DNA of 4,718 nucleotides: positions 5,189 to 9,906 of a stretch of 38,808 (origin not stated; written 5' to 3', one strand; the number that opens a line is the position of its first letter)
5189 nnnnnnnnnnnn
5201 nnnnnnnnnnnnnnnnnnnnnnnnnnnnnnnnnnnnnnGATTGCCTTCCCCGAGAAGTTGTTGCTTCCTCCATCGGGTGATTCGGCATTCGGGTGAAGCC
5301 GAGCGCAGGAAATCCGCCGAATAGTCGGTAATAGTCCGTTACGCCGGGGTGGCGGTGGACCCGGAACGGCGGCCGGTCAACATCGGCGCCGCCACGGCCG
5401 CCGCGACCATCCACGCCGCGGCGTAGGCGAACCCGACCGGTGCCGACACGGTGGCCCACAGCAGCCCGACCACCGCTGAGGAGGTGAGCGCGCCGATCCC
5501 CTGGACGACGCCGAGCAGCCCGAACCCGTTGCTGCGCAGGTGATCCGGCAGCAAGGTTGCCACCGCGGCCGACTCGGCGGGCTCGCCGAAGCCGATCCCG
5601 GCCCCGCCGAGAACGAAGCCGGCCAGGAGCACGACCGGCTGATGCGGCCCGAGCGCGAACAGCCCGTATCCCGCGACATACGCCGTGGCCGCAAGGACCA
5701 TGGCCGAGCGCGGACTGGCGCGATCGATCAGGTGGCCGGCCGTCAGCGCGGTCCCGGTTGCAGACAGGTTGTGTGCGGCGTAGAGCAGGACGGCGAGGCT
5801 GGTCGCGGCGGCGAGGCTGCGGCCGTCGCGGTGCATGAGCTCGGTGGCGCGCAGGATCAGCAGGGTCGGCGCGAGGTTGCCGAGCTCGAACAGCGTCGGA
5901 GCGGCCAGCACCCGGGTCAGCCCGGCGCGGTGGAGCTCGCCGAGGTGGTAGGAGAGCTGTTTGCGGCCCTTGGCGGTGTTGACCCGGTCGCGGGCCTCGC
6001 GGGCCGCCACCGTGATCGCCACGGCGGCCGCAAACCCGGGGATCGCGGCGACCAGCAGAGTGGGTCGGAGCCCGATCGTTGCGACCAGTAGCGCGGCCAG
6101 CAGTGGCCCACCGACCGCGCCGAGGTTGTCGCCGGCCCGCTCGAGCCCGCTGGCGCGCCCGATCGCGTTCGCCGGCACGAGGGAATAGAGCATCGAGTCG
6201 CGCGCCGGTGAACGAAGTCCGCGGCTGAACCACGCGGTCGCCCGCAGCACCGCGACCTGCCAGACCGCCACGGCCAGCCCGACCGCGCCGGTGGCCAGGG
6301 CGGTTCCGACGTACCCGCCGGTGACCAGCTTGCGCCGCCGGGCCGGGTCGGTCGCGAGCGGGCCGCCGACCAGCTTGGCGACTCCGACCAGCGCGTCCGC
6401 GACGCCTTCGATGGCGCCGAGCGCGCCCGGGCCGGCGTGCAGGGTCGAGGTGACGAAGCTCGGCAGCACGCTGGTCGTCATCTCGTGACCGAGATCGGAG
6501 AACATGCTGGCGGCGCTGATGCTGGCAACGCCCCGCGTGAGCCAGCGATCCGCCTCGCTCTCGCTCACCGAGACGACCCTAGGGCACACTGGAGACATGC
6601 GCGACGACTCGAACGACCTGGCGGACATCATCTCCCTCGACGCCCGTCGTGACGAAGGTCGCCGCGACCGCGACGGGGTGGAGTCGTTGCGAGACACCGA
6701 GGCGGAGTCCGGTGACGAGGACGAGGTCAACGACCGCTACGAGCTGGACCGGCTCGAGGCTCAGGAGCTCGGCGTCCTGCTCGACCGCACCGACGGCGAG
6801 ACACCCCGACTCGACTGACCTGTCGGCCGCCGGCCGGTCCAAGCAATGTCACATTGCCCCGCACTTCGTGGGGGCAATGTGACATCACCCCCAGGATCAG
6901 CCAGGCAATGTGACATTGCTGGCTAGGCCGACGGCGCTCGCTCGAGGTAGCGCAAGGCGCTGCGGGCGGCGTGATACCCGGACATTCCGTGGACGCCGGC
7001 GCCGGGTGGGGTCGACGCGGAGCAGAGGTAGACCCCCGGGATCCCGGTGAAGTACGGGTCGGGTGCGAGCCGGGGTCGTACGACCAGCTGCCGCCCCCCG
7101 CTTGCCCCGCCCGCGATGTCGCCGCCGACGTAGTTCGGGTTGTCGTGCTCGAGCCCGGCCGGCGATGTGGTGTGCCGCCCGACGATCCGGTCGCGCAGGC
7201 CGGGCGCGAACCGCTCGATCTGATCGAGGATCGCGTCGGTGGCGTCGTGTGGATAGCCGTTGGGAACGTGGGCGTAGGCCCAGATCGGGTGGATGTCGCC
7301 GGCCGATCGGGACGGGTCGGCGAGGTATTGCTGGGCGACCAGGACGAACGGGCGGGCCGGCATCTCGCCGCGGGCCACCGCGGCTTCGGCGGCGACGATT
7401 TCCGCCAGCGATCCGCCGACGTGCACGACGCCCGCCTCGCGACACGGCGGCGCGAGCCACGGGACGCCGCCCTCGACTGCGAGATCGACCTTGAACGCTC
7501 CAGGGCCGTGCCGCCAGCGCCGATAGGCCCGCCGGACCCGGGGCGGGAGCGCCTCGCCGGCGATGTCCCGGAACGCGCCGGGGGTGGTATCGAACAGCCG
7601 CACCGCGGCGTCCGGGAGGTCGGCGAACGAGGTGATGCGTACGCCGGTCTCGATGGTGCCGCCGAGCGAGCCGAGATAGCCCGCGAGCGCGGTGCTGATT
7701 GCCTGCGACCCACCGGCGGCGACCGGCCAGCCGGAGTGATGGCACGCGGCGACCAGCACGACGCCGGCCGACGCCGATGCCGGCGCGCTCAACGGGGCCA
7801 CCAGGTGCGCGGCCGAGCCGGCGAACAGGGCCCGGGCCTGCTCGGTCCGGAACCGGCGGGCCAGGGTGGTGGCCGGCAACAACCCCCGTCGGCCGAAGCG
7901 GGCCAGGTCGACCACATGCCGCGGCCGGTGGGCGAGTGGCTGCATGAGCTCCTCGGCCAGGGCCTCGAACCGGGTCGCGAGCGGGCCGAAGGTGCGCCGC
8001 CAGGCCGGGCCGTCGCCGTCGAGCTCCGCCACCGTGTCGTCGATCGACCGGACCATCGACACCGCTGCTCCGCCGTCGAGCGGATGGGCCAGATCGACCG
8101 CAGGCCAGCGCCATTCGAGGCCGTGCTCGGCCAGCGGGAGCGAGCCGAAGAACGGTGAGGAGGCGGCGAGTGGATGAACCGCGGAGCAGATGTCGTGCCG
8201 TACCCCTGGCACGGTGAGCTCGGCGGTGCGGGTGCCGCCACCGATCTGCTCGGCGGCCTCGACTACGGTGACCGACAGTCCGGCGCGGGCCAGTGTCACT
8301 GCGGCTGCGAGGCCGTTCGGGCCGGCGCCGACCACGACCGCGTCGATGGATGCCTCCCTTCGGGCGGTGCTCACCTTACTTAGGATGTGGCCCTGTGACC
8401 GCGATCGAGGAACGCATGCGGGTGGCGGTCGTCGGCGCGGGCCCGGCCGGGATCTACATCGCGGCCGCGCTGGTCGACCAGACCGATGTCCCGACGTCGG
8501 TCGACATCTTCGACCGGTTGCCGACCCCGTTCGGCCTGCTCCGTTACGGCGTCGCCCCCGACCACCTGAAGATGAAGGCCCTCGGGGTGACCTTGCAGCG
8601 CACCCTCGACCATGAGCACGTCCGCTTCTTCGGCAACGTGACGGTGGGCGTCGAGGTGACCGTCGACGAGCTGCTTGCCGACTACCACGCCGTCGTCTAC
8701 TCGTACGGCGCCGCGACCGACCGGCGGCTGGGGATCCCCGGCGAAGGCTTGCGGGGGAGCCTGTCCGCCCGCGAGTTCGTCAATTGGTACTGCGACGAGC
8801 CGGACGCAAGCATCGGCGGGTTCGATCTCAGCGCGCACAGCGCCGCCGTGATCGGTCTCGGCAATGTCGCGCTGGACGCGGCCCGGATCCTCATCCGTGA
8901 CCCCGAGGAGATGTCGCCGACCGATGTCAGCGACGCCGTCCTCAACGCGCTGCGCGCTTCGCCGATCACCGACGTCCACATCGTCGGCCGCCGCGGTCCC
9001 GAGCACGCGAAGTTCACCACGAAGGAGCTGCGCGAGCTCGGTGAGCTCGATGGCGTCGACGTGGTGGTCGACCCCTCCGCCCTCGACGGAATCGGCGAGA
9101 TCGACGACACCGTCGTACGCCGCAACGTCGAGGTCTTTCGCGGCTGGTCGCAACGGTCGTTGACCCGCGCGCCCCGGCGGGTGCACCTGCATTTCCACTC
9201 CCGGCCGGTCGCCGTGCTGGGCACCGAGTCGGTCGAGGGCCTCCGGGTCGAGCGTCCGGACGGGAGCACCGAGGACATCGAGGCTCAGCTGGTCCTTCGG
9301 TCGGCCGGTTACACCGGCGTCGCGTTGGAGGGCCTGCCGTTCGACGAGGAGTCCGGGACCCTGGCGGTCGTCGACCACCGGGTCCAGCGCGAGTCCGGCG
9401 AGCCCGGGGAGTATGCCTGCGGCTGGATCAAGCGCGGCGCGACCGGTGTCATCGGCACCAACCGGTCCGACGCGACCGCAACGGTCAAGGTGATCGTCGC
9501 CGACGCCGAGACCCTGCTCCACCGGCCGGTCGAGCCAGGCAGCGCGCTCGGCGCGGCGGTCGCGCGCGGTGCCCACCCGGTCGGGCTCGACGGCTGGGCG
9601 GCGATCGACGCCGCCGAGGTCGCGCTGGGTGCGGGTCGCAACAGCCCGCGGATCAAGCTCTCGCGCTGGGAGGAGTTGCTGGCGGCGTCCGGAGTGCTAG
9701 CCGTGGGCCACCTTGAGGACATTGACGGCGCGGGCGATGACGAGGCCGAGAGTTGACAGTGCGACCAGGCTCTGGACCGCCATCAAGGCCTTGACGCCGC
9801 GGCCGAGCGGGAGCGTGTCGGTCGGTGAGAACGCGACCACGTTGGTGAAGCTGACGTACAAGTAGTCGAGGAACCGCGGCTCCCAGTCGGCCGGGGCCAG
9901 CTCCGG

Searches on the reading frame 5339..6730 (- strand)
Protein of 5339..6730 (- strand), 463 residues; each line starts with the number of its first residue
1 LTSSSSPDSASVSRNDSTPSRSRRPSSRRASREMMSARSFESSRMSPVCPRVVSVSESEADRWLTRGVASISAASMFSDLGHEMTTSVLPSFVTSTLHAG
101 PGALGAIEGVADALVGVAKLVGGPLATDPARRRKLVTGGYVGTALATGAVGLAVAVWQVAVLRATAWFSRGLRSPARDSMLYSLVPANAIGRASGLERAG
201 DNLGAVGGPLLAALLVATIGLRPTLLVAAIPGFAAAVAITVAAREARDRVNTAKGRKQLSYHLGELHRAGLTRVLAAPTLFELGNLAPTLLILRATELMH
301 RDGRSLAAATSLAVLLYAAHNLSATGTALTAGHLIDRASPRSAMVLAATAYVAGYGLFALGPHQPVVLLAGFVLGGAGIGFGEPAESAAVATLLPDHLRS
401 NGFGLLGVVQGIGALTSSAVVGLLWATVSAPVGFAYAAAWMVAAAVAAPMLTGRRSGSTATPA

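Call 12: search_protein_families(library=pfam, proteins=[window:5339-6730:-])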
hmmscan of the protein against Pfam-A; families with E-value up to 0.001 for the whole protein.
window:5339-6730:- (463 aa): 3 families
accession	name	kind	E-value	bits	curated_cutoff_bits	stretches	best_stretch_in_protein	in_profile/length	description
PF07690.21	MFS_1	-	3.5e-28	99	33.4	2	72-271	2-188/347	Major Facilitator Superfamily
PF03825.22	Nuc_H_symport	-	1.3e-07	31.4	25.9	1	310-448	242-385/400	Nucleoside H+ symporter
PF05977.19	MFS_3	-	2e-06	27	27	1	69-249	13-196/524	Transmembrane secretion effector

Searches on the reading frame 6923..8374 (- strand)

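Call 12: search_protein_families(library=pfam, proteins=[window:6923-8374:-])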
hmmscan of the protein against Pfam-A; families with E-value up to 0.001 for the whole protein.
window:6923-8374:- (483 aa): 10 families
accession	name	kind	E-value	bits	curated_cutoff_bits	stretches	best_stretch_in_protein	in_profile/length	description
PF13450.12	NAD_binding_8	-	2.8e-11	44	21.9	1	14-66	1-51/68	NAD(P)-binding Rossmann-like domain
PF01593.30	Amino_oxidase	-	1.7e-07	31.4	19.8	1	21-261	3-238/443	Flavin containing amine oxidoreductase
PF01266.30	DAO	-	1.9e-07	31.4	27.9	1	11-266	1-190/353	FAD dependent oxidoreductase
PF12831.13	FAD_oxidored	-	4.9e-07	29.8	27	1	11-53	1-42/416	FAD dependent oxidoreductase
PF00890.30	FAD_binding_2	-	5.2e-07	29.7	20.4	1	11-51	1-41/414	FAD binding domain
PF01946.23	Thi4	-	5.4e-07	29.5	26.2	1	8-48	16-57/235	Thi4 family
PF01494.25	FAD_binding_3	-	1.4e-05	24.9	22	1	11-43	3-35/349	FAD binding domain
PF07992.20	Pyr_redox_2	-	3.9e-05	23.7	26.1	1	11-44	2-35/291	Pyridine nucleotide-disulphide oxidoreductase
PF03486.20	HI0933_like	-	0.00011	22.1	50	1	11-45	2-36/244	HI0933-like protein Rossmann domain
PF00070.33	Pyr_redox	-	0.00015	22.6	22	1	12-45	2-35/82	Pyridine nucleotide-disulphide oxidoreductase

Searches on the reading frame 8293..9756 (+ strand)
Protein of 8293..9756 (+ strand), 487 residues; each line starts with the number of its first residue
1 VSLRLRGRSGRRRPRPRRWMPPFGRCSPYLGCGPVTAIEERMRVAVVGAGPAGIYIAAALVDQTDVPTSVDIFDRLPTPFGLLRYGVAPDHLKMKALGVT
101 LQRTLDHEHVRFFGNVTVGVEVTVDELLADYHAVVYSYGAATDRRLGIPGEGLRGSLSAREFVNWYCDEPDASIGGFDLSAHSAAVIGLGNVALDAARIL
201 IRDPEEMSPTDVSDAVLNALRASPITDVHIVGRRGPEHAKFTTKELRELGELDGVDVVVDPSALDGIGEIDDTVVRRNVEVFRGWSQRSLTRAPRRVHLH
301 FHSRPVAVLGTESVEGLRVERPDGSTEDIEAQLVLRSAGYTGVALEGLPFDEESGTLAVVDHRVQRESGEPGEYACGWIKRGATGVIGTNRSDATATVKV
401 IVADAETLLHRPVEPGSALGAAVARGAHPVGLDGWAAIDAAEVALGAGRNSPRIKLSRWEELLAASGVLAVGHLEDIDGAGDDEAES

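Call 12: search_protein_families(library=pfam, proteins=[window:8293-9756:+])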
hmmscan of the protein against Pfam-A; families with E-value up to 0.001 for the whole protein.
window:8293-9756:+ (487 aa): 3 families
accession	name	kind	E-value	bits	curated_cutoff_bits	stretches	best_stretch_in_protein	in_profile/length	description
PF07992.20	Pyr_redox_2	-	6.8e-09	36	26.1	1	42-377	1-274/291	Pyridine nucleotide-disulphide oxidoreductase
PF13454.12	NAD_binding_9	-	4.3e-05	24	21.8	1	45-79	1-34/155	FAD-NAD(P)-binding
PF13450.12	NAD_binding_8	-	8.3e-05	23.2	21.9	1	46-90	1-42/68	NAD(P)-binding Rossmann-like domain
